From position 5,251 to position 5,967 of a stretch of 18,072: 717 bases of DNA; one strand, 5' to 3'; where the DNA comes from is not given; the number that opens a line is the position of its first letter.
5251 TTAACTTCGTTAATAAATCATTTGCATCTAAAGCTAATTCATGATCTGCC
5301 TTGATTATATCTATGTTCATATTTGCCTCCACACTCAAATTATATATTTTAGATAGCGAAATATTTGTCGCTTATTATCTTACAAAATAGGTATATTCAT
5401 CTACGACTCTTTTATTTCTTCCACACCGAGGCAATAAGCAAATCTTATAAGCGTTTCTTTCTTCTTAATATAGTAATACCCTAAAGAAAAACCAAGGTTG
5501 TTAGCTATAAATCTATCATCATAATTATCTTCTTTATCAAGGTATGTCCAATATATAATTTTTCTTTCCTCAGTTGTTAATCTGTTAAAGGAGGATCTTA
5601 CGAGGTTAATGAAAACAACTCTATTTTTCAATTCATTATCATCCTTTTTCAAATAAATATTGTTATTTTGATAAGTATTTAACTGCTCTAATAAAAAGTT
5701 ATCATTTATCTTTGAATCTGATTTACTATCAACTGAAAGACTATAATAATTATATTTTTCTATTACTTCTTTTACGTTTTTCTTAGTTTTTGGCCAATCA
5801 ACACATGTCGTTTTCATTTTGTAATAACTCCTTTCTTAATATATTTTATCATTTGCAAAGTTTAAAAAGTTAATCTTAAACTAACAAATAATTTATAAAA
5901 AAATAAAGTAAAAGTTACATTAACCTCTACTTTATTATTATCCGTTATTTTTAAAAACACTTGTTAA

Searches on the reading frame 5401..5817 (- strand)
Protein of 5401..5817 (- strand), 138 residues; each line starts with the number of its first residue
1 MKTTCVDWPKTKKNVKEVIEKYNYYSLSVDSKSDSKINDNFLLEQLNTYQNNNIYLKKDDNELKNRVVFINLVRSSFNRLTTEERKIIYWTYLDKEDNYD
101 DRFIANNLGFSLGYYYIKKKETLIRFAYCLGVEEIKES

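Call 4: search_protein_families(library=pfam, proteins=[window:5401-5817:-], max_evalue=0.1)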
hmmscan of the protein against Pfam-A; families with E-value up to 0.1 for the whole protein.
window:5401-5817:- (138 aa): 1 family
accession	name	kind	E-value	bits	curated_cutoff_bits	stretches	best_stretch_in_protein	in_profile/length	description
PF07608.17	DUF1571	-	0.0046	16.9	27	1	3-34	164-195/208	Protein of unknown function (DUF1571)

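Call 5: search_protein_families(library=ncbifam, proteins=[window:5401-5817:-], max_evalue=0.1)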
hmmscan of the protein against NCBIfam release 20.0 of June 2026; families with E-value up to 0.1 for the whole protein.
window:5401-5817:- (138 aa): 4 families
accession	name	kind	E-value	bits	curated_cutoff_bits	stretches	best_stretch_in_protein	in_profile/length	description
TIGR01637.1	phage_arpU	subfamily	1.7e-12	47.7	43.1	1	6-134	5-134/136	ArpU family phage packaging/lysis transcriptional regulator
NF045770.1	MPN403_MG284_C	domain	0.016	15.1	37.3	1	69-130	1-57/57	MG284/MPN403 family protein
TIGR02980.1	SigBFG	subfamily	0.016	14.9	234.35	1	15-111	123-207/227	SigB/SigF/SigG family RNA polymerase sigma factor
TIGR01636.1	phage_rinA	subfamily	0.073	13.2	31.9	0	56-126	59-128/134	phage transcriptional regulator, RinA family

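Call 78: search_dna_similar(query=window:5401-5817:-, collection=phages, mode=protein, max_rows=8)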
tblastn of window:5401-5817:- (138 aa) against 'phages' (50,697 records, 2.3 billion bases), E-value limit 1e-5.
Records with a match: 8; places in all: 8; records where one place covers at least 80% of the query: 8.
Best place of each record, by identity: <60% 8.
By first word of the organism name: Geobacillus 4; Bacillus 2; Parageobacillus 1; Thermus 1.
By host as written in the record: - 2; Geobacillus sp. 6k51 2; Bacillus sp. 6k512 2; Parageobacillus toebii 1; Geobacillus thermodenitrificans 1.
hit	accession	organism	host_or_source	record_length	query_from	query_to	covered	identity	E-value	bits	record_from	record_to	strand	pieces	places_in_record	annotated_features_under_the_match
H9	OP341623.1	Parageobacillus phage vB_PtoS_NIIg3.2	Parageobacillus toebii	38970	6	137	96%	29.2%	2e-7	54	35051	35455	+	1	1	ArpU family transcriptional regulator | hypothetical protein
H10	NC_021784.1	Thermus phage phi OH2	-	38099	6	138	96%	28.3%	4e-6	50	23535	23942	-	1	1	transcriptional activator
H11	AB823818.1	Geobacillus phage phiOH2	-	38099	6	138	96%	28.3%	4e-6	50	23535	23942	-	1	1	phage transcriptional regulator, ArpU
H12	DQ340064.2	Geobacillus phage GBSV1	Geobacillus sp. 6k51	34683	6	137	96%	28.1%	7e-6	49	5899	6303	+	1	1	hypothetical protein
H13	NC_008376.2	Geobacillus phage GBSV1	Geobacillus sp. 6k51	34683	6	137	96%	28.1%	7e-6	49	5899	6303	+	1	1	transcriptional activator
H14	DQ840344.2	Bacillus phage 1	Bacillus sp. 6k512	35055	6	137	96%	28.1%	7e-6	49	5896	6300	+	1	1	hypothetical protein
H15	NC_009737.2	Bacillus phage 1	Bacillus sp. 6k512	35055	6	137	96%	28.1%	7e-6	49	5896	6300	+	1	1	transcriptional activator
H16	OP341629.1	Geobacillus phage vB_GthS_PK5.2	Geobacillus thermodenitrificans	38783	6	137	96%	27.3%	2e-6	51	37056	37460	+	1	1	ArpU family transcriptional regulator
